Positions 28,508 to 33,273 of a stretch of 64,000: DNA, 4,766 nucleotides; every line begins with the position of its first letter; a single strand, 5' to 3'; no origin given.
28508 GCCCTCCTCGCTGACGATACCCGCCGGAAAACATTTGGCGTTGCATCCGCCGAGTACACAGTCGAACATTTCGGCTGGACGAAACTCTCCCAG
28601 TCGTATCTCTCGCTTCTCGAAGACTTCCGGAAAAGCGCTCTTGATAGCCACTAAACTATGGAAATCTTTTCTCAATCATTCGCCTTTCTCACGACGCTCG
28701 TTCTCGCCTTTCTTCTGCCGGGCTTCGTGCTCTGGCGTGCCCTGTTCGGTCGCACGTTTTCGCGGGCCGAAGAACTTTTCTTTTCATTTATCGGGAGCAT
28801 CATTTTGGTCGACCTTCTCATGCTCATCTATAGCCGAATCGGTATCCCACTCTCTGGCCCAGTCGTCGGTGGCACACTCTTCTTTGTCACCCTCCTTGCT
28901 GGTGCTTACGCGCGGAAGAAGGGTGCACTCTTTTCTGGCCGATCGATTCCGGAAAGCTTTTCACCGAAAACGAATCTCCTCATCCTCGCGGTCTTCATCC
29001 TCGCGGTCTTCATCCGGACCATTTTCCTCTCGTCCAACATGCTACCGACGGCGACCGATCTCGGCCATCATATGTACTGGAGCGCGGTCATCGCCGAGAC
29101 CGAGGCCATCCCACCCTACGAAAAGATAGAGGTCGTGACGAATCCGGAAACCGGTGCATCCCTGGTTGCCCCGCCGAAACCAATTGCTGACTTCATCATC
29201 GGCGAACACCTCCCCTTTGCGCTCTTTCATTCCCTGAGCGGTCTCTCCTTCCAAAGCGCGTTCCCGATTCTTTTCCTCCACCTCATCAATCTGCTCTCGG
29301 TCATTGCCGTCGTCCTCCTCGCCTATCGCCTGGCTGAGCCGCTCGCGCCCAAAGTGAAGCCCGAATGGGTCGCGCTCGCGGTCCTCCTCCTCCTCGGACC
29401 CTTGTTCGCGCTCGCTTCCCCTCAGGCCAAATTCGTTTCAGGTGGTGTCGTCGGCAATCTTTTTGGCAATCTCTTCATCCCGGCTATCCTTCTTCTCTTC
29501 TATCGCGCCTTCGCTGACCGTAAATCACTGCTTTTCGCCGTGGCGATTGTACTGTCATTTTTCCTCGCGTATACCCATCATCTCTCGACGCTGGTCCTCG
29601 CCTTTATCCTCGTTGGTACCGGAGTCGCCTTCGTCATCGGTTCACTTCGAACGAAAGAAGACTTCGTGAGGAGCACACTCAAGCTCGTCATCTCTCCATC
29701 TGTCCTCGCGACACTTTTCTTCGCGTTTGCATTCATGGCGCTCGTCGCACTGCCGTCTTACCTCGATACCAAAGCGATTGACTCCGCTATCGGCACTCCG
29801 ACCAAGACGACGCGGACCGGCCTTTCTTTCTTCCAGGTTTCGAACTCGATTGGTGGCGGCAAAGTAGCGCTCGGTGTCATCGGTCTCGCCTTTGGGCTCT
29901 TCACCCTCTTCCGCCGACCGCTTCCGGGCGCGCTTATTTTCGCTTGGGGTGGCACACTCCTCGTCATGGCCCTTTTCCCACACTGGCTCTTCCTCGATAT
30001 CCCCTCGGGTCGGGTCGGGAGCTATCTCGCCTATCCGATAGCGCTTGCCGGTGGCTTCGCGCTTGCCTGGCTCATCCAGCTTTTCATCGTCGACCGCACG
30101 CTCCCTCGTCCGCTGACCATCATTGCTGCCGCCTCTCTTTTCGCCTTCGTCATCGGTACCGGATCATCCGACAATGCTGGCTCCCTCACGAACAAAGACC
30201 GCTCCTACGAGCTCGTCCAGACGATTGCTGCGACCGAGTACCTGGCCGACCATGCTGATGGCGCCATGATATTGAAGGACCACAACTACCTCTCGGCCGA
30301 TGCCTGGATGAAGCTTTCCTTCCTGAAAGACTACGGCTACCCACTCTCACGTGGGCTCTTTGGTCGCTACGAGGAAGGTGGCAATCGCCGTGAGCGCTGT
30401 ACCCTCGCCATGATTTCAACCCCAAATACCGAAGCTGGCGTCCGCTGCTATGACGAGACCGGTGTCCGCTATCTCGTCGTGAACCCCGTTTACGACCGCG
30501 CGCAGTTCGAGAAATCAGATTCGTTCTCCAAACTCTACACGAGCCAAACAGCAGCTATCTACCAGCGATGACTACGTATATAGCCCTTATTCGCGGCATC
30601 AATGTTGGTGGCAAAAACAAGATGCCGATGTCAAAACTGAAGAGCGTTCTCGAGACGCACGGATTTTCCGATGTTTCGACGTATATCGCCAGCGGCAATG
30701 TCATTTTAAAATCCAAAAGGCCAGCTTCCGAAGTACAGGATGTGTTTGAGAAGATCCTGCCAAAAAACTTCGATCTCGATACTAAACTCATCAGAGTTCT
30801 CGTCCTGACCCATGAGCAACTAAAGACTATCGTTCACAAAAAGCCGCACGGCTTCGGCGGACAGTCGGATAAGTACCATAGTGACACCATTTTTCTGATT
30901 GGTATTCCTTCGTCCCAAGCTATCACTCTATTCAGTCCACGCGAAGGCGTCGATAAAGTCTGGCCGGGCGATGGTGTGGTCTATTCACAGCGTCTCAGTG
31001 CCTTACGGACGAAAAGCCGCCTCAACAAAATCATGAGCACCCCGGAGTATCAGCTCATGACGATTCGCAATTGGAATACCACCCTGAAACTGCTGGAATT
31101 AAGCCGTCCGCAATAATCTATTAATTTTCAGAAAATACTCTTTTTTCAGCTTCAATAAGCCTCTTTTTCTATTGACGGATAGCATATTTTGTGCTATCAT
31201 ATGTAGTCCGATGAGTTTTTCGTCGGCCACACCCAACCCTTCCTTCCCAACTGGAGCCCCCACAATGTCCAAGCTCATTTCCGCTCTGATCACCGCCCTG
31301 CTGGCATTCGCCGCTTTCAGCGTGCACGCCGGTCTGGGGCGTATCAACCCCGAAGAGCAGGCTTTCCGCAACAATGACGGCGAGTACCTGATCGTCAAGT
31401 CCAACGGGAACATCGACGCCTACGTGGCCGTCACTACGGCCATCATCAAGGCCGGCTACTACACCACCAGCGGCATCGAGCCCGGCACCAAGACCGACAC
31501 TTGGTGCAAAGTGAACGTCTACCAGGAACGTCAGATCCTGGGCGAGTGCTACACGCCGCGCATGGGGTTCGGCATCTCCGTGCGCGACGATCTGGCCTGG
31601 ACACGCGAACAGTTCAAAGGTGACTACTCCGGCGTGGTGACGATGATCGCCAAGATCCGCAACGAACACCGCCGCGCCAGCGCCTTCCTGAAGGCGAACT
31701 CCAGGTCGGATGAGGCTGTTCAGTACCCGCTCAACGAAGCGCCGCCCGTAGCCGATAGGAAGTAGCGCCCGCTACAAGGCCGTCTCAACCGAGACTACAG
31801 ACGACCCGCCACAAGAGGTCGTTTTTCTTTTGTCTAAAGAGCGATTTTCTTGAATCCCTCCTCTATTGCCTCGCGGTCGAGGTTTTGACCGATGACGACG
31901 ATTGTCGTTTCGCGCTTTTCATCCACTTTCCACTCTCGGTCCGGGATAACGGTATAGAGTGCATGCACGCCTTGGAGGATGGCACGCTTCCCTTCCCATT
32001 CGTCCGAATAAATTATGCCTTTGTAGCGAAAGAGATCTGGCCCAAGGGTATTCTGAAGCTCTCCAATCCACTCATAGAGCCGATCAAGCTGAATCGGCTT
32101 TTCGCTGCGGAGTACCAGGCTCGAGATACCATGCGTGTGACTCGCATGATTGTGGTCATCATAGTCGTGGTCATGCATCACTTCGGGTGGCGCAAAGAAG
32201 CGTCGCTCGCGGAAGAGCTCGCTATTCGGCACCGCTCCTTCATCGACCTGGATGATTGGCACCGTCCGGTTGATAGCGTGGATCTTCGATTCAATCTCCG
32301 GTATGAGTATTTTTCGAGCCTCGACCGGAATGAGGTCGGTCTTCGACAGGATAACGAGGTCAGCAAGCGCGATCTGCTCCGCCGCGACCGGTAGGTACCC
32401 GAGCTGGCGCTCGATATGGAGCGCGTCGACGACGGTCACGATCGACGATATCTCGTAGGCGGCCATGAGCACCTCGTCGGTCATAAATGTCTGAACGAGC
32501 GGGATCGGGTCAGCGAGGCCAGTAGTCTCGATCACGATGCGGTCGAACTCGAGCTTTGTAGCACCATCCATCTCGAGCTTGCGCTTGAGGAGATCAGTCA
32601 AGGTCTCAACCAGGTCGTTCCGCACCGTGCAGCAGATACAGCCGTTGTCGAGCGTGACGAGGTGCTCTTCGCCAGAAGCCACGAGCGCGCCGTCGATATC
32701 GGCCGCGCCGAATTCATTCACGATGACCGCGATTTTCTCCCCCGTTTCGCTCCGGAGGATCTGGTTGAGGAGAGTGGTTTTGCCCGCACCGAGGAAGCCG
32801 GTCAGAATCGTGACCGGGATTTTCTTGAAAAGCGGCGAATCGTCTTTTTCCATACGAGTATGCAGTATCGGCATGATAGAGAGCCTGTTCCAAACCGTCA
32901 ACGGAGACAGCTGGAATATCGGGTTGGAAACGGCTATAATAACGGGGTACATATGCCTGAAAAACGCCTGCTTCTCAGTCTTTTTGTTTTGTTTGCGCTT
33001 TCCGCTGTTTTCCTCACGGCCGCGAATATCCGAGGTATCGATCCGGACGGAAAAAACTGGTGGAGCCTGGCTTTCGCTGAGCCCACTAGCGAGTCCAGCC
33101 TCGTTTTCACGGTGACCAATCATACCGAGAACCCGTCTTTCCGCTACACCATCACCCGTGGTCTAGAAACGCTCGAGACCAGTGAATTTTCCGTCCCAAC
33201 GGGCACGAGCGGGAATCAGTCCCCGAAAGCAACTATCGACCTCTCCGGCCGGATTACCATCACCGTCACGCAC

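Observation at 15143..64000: A ~47-kb envelope glycopolymer supercluster: three polyprenyl-P-sugar synthases feeding seven GT-C-fold membrane enzymes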

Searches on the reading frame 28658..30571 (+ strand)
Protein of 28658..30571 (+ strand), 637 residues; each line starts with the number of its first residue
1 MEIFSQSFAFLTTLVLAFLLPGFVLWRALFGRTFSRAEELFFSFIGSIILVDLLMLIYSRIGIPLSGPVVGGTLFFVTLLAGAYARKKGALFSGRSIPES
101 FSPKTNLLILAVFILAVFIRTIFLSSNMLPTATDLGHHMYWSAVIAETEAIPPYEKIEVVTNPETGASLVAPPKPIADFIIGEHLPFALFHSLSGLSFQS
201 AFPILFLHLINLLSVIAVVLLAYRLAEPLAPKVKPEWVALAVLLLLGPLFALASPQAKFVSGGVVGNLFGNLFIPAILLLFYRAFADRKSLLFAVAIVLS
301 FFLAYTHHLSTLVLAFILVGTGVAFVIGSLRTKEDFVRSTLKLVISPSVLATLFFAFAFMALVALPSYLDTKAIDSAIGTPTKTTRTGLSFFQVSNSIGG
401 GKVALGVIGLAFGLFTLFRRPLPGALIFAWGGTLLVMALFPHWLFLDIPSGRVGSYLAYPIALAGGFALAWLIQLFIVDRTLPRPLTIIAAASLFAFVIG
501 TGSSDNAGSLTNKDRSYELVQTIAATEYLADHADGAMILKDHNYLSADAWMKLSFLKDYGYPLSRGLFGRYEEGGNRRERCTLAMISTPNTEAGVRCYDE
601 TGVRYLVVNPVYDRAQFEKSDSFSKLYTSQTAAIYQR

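Call 5: search_protein_families(library=pfam, proteins=[window:28658-30571:+], max_evalue=0.01)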
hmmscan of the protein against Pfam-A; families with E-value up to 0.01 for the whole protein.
window:28658-30571:+ (637 aa): 0 families

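Call 12: search_protein_families(library=ncbifam, proteins=[window:28658-30571:+], max_evalue=0.01)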
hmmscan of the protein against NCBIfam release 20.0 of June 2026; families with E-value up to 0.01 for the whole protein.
window:28658-30571:+ (637 aa): 0 families

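Call 14: search_solved_structures(query=window:28658-30571:+, max_evalue=10)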
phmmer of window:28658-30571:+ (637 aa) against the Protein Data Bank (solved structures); distinct sequences matched with E-value up to 10: 2.
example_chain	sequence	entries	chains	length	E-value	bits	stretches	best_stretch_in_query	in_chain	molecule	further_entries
6sqg_E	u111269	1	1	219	0.1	14.2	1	312-484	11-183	viral rhodopsin OLPVRII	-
3irb_A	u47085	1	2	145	1.4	10.6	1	548-604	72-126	uncharacterized protein from DUF35 family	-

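Call 17: find_homologous_proteins(query=window:28658-30571:+, max_evalue=0.001)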
Query window:28658-30571:+ (637 aa): 669 proteins with E <= 0.001 among 8000 candidates; the best 120 are listed.
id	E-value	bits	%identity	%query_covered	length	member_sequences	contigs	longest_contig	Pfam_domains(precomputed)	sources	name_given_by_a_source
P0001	0.0e+0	1379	100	100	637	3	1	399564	-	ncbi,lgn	-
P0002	0.0e+0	1219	86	100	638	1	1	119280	-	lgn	-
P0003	0.0e+0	1218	87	100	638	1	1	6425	-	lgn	-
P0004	0.0e+0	1199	86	100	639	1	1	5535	-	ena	-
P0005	9.8e-291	984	70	100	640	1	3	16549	-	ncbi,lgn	-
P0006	1.9e-288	976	71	100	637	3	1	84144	-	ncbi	ncbi:MAG: hypothetical protein ACEQSB_00910 [Undibacterium sp.]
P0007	4.3e-281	952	69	100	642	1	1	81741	PF20176.4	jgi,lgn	-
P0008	1.8e-258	877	65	100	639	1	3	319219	-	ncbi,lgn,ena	-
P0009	2.1e-256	870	64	100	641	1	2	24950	-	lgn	-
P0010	5.9e-256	869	65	100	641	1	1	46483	-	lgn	-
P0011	6.5e-256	869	64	100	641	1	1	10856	-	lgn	-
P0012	1.8e-255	867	63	100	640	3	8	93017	-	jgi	jgi:hypothetical protein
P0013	6.9e-255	865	64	100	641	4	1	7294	-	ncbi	-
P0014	1.6e-254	864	63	100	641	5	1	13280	-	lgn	-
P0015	2.0e-254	864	63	100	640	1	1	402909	-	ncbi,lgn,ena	-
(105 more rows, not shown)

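Call 21: search_solved_structures(query=A1, max_evalue=10)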
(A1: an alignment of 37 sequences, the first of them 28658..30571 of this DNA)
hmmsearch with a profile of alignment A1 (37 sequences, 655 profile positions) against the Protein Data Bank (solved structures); distinct sequences matched with E-value up to 10: 1.
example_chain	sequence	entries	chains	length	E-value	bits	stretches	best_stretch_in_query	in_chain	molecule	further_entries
7o37_b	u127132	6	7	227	0.24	13.1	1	60-159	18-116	Cytochrome c oxidase subunit 2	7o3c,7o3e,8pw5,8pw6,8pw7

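Call 35: predict_structure(alignment_id=A1)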
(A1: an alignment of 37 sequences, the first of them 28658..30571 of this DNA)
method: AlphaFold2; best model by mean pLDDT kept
length: 637 residues; sequences in the alignment: 37
mean_pLDDT: 85.0   pTM: 0.88
mean pLDDT of the five models: 85.0, 84.1, 81.3, 80.8, 77.2
residues with pLDDT >= 90: 317; 70-90: 239; 50-70: 54; < 50: 27
segments of 3 or more residues with pLDDT < 50: 372-385, 567-578
pLDDT, mean of each block of 10 residues (from residue 1): 91 97 95 92 97 94 96 97 93 78 92 88 63 76 94 81 82 70 93 92 89 94 95 93 89 60 79 96 94 96 87 92 91 78 93 93 74 42 55 82 93 93 95 90 66 82 96 89 90 90 80 72 89 89 79 81 61 45 86 90 91 83 90 91
secondary structure, 60 per line:
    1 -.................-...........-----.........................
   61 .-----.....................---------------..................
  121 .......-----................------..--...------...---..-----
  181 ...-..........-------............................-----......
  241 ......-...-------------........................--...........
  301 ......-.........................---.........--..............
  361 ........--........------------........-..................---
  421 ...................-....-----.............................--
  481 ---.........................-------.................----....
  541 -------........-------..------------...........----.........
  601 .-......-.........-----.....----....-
elements in order: H2-18 H20-30 H36-61 H67-87 H103-127 H133-148 E159-161 E168-170 H185-194 H202-229 H235-246 H264-287 H290-306 H308-332 H336-344 H347-368 H371-378 H391-398 H400-417 H421-439 H441-444 H450-478 H484-508 H516-532 E537-540 H548-555 H577-587 H592-601 E603-608 H610-618 E624-628 E633-636

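Call 51: search_protein_families(library=pfam, proteins=[window:28658-30571:+], max_evalue=5)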
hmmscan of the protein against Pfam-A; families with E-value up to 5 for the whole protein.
window:28658-30571:+ (637 aa): 1 family
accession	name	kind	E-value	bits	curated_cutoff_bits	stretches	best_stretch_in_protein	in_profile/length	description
PF25727.1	UL74A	-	3.2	7.9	27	0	38-58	6-26/54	Cytomegalovirus UL74A protein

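Call 89: fold_search(model_id=the predicted structure, library=pdb)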
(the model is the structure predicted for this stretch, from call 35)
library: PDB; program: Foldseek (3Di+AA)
matches with E <= 10: 381; with E <= 0.001: 16
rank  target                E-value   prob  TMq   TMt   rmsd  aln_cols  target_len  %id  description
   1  7zlg_A                1.2e-06  1.00  0.46  0.45  11.7       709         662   10  Cryo-EM structure of C-mannosyltransferase CeDPY19, in complex with acceptor peptide and bound to CMT2-Fab and anti-Fa (released 2023-01-11)
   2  9n9j_I                2.6e-06  1.00  0.52  0.48   9.3       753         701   10  Structure of a GRP94 folding intermediate engaged with a CCDC134- and FKBP11-bound secretory translocon (released 2025-11-19)
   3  8pn9_A                2.6e-06  1.00  0.46  0.45  10.4       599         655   11  Structure of human oligosaccharyltransferase OST-A complex bound to NGI-1 (released 2024-05-08)
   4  8age_A                3.3e-06  1.00  0.52  0.52  10.7       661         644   11  Structure of yeast oligosaccharylransferase complex with acceptor peptide bound (released 2022-12-07)
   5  6s7o_A                5.9e-06  1.00  0.48  0.47  11.1       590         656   10  Cryo-EM structure of human oligosaccharyltransferase complex OST-A (released 2019-12-18)
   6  7oci_F                1.0e-05  1.00  0.50  0.50  11.4       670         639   11  Cryo-EM structure of yeast Ost6p containing oligosaccharyltransferase complex (released 2022-02-16)
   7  8b6l_I                1.2e-05  1.00  0.53  0.49   9.2       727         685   10  Subtomogram average of the human Sec61-TRAP-OSTA-translocon (released 2022-12-07)
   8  8if8_C                1.7e-05  1.00  0.45  0.47  12.2       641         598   13  Arabinosyltransferase AftA (released 2023-05-31)
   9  6c26_A                3.1e-05  1.00  0.48  0.47  12.2       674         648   10  The Cryo-EM structure of a eukaryotic oligosaccharyl transferase complex (released 2018-01-31)
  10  8if8_B                3.3e-05  1.00  0.46  0.47  13.6       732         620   13  Arabinosyltransferase AftA (released 2023-05-31)
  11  8agc_A                4.6e-05  1.00  0.51  0.47   9.9       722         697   10  Structure of yeast oligosaccharylransferase complex with lipid-linked oligosaccharide and non-acceptor peptide bound (released 2022-12-07)
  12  6ftg_5                8.9e-05  1.00  0.52  0.51  10.6       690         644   12  Subtomogram average of OST-containing ribosome-translocon complexes from canine rough microsomal membranes (released 2018-03-21)
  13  6gxc_A                9.3e-05  1.00  0.44  0.40   9.6       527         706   13  Bacterial oligosaccharyltransferase PglB in complex with an inhibitory peptide and a reactive lipid-linked oligosaccha (released 2018-11-14)
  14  6s7t_A                2.2e-04  1.00  0.46  0.42   9.6       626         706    9  Cryo-EM structure of human oligosaccharyltransferase complex OST-B (released 2019-12-18)
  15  8agb_A                4.0e-04  1.00  0.51  0.51  12.2       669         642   10  Structure of yeast oligosaccharylransferase complex with lipid-linked oligosaccharide bound (released 2022-12-07)
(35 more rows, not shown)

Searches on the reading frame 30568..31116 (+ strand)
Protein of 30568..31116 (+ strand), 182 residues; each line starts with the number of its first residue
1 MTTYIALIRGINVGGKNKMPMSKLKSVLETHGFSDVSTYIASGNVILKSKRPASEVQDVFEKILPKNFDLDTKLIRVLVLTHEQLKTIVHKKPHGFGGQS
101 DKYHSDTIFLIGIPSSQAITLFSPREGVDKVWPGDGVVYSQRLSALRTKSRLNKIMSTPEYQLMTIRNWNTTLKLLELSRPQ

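Call 5: search_protein_families(library=pfam, proteins=[window:30568-31116:+], max_evalue=0.01)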
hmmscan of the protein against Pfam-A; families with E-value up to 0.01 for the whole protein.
window:30568-31116:+ (182 aa): 1 family
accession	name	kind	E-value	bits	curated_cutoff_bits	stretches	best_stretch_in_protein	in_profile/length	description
PF08002.16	DUF1697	-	1.8e-36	126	24.4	1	1-139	1-137/137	Protein of unknown function (DUF1697)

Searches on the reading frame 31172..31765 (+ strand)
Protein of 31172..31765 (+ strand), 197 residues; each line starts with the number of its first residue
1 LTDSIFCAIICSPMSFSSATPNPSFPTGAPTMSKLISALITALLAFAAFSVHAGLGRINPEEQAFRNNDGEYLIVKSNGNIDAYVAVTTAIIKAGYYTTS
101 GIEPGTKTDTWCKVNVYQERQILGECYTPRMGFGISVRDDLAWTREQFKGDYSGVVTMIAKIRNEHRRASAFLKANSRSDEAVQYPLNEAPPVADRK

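Call 5: search_protein_families(library=pfam, proteins=[window:31172-31765:+], max_evalue=0.01)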
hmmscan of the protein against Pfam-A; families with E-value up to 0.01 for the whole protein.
window:31172-31765:+ (197 aa): 0 families

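Call 51: search_protein_families(library=pfam, proteins=[window:31172-31765:+], max_evalue=5)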
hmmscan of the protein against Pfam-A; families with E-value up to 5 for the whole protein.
window:31172-31765:+ (197 aa): 1 family
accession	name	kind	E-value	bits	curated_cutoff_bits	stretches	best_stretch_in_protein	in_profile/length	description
PF20510.4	HgmA_N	-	0.067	12.9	20.2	1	50-85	126-161/273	Homogentisate 1,2-dioxygenase N-terminal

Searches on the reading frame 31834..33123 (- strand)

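Call 5: search_protein_families(library=pfam, proteins=[window:31834-33123:-], max_evalue=0.01)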
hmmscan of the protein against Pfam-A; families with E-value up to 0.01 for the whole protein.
window:31834-33123:- (429 aa): 4 families
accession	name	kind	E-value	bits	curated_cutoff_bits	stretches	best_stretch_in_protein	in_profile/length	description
PF02492.25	cobW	-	3.5e-53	180.3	20.7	1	103-291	1-179/180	CobW/HypB/UreG, nucleotide-binding domain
PF07683.19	CobW_C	-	4.6e-21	74.9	22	1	333-426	1-92/94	Cobalamin synthesis protein cobW C-terminal domain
PF03193.22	RsgA_GTPase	-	0.00093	19.5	30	0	103-126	107-130/174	RsgA GTPase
PF25204.1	DAAF9_2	-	0.0015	18.6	27.5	0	170-301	46-182/210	DAAF9 domain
